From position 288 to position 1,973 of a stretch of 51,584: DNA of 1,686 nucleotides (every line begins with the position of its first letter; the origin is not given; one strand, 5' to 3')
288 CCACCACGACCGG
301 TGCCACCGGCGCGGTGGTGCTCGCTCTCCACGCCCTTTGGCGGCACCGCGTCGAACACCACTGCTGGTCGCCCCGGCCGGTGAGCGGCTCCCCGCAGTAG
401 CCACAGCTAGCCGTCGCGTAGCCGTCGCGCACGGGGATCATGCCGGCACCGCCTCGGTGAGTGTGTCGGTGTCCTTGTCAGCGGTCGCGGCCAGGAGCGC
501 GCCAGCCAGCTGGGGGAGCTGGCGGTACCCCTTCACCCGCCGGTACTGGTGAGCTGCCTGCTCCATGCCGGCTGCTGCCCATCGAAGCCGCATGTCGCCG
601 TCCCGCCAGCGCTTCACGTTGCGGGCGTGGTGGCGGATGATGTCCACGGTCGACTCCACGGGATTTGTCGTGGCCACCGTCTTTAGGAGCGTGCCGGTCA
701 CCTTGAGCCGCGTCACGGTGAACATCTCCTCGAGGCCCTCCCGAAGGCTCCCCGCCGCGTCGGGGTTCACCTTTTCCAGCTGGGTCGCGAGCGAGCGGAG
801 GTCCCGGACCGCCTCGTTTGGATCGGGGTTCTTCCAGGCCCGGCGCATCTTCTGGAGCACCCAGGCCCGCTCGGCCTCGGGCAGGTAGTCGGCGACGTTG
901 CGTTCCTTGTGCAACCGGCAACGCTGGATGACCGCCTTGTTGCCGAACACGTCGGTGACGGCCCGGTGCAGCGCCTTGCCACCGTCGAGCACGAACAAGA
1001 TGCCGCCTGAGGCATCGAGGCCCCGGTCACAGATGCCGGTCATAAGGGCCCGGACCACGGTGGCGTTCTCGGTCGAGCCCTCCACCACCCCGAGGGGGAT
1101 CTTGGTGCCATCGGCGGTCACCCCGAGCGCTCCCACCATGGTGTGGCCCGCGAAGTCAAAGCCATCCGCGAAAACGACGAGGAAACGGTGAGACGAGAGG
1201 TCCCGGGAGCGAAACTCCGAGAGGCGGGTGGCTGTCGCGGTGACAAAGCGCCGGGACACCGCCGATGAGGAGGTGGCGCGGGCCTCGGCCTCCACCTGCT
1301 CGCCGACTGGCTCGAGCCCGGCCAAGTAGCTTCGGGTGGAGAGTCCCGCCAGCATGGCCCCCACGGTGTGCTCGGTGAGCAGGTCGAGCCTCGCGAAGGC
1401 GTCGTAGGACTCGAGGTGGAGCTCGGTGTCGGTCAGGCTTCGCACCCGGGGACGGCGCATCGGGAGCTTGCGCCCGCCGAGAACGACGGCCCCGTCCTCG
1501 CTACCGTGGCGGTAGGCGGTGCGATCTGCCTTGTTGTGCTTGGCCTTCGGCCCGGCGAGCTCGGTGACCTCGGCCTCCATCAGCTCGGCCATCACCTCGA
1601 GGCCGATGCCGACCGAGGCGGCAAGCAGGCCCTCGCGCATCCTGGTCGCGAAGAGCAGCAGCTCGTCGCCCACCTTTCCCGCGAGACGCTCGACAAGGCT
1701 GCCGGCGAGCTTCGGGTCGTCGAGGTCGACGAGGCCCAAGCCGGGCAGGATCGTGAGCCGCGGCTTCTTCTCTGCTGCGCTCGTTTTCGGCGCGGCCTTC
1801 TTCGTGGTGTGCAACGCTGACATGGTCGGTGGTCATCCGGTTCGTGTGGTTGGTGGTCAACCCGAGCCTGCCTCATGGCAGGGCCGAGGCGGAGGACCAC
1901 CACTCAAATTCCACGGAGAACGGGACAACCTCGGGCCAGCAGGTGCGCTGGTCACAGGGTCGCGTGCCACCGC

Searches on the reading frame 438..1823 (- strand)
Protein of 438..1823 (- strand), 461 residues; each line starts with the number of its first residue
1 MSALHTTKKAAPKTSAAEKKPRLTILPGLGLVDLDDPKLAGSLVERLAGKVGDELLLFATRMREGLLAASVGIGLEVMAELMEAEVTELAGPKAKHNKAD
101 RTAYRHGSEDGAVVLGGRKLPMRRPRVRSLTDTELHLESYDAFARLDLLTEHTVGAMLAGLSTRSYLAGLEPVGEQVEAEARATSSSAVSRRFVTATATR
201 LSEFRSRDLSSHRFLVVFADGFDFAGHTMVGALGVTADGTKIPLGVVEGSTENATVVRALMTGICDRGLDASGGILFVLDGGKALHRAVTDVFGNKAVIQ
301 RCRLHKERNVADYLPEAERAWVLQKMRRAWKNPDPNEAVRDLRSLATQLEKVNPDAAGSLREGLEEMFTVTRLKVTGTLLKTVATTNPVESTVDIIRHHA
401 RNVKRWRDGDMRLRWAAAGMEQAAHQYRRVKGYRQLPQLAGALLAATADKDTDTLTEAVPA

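Call 79: search_protein_families(library=pfam, proteins=[window:438-1823:-], max_evalue=0.001)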
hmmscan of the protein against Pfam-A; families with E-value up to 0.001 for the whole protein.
window:438-1823:- (461 aa): 1 family
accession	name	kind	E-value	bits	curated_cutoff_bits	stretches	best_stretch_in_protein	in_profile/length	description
PF00872.24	Transposase_mut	-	1.1e-31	110.6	21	1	76-414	32-363/379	Transposase, Mutator family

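Call 91: search_protein_families(library=padloc, alignment_id=A5, max_evalue=0.000001)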
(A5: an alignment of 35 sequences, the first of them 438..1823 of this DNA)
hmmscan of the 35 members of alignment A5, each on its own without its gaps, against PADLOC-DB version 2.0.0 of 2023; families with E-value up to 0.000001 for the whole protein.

A. member 1, window:438-1823:- (461 aa): 0 families

B. families by the number of members that match (of 35 scanned): 12 families
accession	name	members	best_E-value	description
PDLC04135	mad3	4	1.8e-29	mads_3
PDLC02980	AriA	3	1.2e-12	-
PDLC04140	mad8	3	4.4e-12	mads_8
PDLC00059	DruK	1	1.4e-13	PD-(D/E)XK nuclease superfamily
PDLC00060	DruK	1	3.6e-13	PD-(D/E)XK nuclease superfamily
PDLC04133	mad1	1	5.6e-11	mads_1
PDLC01078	C3a156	1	8.1e-11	oxidoreductase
PDLC01447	Cas4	1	2.8e-10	"CAS-I,CAS-II,CAS-III,CAS-IV,CAS-V,CAS-VI; acquisition_associated"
PDLC01250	Cas4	1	7.7e-09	"CAS-I,CAS-II,CAS-III,CAS-IV,CAS-V,CAS-VI; acquisition_associated"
PDLC00943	Cas4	1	1.3e-08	CRISPR-associated protein Cas4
PDLC02914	ATPase-Toprim_I-B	1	9.7e-08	-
PDLC04175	HEC-01A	1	2.2e-07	-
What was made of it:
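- On BREX (any type): No PglX model among the PADLOC families hit by 35 other window ORFs (call 91).
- No dnd, ssp or methyltransferase gene is in the cassette or among 35 other window ORFs (call 91).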
